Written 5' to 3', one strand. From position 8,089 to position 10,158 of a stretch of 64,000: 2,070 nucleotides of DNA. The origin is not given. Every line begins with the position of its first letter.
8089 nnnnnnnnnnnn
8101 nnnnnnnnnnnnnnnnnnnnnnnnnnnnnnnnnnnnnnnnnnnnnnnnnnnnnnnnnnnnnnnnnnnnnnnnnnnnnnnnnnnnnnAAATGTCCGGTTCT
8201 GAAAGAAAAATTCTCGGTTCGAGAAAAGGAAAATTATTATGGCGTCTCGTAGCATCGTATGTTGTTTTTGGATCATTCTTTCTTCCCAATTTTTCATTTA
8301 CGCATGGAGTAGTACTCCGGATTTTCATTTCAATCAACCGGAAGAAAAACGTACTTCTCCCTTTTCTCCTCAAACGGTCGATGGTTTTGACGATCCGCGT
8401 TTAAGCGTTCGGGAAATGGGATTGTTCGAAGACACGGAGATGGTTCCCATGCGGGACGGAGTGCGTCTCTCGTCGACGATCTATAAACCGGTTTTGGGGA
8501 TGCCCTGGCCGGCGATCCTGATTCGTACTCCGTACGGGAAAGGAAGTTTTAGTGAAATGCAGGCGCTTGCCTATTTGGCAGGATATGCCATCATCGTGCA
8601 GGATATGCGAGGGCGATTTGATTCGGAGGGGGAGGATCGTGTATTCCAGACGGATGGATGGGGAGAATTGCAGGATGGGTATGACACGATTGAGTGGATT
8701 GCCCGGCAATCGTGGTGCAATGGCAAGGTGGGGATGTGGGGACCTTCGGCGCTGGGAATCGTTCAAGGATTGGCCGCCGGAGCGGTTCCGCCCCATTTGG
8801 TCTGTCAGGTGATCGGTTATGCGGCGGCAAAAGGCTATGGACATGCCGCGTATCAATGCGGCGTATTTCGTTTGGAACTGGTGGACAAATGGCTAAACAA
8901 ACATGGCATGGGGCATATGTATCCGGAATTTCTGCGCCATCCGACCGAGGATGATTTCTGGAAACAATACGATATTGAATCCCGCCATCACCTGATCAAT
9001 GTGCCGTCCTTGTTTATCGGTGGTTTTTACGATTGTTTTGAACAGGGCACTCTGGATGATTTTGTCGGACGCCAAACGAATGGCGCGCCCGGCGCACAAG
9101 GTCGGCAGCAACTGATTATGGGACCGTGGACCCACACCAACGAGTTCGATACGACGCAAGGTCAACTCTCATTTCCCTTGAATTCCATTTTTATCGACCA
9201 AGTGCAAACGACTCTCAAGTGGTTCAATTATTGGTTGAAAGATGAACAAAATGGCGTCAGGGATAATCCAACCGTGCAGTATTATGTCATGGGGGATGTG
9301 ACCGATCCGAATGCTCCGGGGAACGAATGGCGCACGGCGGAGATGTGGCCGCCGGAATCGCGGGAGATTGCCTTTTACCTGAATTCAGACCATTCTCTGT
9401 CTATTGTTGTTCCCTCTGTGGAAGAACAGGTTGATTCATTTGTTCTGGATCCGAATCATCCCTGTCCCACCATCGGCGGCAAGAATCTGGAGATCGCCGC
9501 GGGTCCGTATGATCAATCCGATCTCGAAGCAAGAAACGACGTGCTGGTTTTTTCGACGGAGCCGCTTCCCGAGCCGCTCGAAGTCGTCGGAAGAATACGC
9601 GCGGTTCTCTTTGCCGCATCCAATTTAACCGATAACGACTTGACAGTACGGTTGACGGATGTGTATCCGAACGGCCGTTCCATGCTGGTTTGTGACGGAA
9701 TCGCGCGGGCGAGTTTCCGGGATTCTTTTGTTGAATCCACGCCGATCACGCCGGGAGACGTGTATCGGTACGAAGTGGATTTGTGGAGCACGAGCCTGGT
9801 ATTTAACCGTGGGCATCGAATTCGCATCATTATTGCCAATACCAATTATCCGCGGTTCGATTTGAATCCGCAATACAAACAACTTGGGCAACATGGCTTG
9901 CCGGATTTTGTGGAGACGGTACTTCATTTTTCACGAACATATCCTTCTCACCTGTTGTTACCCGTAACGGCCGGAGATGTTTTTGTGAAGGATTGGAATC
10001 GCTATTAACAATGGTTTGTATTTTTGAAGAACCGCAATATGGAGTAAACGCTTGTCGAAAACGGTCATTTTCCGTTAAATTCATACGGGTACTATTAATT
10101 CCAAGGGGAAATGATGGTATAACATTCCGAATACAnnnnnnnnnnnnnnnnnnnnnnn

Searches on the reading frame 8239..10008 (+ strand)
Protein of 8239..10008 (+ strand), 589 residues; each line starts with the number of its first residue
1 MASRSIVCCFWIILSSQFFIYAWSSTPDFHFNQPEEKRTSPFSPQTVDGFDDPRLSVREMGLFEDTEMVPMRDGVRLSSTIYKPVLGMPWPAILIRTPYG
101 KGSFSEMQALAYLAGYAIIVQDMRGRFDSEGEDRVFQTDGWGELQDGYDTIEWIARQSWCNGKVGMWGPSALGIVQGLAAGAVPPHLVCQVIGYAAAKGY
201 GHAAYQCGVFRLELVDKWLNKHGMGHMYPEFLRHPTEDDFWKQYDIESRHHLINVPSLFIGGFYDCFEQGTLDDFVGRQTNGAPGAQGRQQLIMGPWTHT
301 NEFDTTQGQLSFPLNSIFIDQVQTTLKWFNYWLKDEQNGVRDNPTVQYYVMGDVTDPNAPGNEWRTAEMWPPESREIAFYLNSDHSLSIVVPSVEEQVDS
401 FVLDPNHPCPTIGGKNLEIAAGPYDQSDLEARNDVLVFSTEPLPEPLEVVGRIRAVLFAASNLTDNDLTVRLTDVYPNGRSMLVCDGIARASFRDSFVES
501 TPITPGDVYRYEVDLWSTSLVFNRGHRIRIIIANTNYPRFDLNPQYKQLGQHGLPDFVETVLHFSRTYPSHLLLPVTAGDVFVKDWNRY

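Call 6: search_protein_families(library=pfam, proteins=[window:8239-10008:+], max_evalue=0.001)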
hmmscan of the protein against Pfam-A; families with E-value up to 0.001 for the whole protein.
window:8239-10008:+ (589 aa): 2 families
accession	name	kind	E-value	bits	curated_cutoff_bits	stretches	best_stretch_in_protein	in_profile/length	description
PF02129.25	Peptidase_S15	-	4e-47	161.6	23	2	73-220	1-153/262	X-Pro dipeptidyl-peptidase (S15 family)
PF08530.16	PepX_C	-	3e-43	148.7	22.5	1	338-572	1-216/217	X-Pro dipeptidyl-peptidase C-terminal non-catalytic domain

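Call 7: search_protein_families(library=ncbifam, proteins=[window:8239-10008:+], max_evalue=0.001)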
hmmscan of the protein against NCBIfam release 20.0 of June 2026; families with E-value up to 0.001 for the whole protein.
window:8239-10008:+ (589 aa): 2 families
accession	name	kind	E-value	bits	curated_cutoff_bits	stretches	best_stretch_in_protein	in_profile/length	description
TIGR00976.1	CocE_NonD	subfamily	6.1e-109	365.5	66.3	2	234-577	209-548/550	CocE/NonD family hydrolase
NF003780.0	PRK05371.1-1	subfamily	2.7e-18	65.7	642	1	322-537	360-557/594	Xaa-Pro dipeptidyl-peptidase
